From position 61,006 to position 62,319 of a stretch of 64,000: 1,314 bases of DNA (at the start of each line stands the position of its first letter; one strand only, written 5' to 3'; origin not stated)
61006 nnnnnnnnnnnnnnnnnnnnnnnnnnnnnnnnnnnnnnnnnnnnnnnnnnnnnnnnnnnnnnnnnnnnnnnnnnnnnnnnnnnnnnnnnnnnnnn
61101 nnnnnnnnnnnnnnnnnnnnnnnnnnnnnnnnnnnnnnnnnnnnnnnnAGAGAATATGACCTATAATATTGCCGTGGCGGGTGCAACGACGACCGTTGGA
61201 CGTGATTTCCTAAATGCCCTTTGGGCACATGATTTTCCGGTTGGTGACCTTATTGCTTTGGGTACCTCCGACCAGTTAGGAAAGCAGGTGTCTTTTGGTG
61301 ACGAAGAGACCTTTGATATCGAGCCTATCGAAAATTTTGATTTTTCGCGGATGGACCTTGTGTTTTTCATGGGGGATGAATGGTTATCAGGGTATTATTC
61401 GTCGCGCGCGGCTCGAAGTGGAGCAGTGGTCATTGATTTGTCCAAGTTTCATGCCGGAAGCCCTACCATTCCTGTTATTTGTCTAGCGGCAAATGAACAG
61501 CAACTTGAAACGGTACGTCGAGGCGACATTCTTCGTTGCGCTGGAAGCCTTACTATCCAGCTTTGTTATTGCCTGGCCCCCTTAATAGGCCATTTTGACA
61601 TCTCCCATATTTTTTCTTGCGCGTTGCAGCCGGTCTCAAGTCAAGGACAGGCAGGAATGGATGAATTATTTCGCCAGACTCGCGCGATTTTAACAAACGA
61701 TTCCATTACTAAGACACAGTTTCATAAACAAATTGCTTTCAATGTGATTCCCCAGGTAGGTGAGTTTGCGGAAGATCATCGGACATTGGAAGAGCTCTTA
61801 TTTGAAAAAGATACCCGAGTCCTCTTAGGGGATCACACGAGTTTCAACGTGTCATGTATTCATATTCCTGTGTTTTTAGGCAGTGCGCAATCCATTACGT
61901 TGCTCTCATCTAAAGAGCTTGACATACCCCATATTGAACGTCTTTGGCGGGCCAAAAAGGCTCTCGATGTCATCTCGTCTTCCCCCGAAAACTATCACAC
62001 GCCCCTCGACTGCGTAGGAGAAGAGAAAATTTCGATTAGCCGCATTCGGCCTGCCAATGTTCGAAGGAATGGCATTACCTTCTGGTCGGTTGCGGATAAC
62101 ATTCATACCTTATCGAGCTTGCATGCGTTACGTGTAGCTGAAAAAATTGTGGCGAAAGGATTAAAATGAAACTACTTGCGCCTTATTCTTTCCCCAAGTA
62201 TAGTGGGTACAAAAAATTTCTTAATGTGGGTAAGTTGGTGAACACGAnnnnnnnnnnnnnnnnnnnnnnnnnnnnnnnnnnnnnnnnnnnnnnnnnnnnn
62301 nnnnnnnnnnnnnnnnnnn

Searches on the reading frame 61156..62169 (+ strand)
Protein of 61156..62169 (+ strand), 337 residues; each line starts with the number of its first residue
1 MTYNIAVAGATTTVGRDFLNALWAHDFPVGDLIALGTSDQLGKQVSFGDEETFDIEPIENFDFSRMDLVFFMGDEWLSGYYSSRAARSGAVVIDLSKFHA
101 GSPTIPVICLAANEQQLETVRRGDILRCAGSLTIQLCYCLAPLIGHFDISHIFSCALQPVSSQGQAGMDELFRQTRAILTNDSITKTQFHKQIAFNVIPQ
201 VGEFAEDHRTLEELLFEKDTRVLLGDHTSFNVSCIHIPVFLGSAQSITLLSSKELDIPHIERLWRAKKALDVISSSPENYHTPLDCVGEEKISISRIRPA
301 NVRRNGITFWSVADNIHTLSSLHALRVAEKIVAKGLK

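Call 40: find_encoding_contigs(protein=window:61156-62169:+, flank=10000, max_places=3)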
Protein window:61156-62169:+ (337 aa): 1 contig read that carries it; 1 place shown.
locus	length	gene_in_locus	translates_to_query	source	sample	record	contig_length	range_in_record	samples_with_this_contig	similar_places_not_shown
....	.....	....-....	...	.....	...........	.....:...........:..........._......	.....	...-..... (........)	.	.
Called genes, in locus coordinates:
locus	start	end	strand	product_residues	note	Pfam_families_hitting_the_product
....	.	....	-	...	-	?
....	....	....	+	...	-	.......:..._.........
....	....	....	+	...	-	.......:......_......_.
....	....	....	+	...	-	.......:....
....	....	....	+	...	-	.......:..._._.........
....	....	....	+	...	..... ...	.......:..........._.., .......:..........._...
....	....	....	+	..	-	-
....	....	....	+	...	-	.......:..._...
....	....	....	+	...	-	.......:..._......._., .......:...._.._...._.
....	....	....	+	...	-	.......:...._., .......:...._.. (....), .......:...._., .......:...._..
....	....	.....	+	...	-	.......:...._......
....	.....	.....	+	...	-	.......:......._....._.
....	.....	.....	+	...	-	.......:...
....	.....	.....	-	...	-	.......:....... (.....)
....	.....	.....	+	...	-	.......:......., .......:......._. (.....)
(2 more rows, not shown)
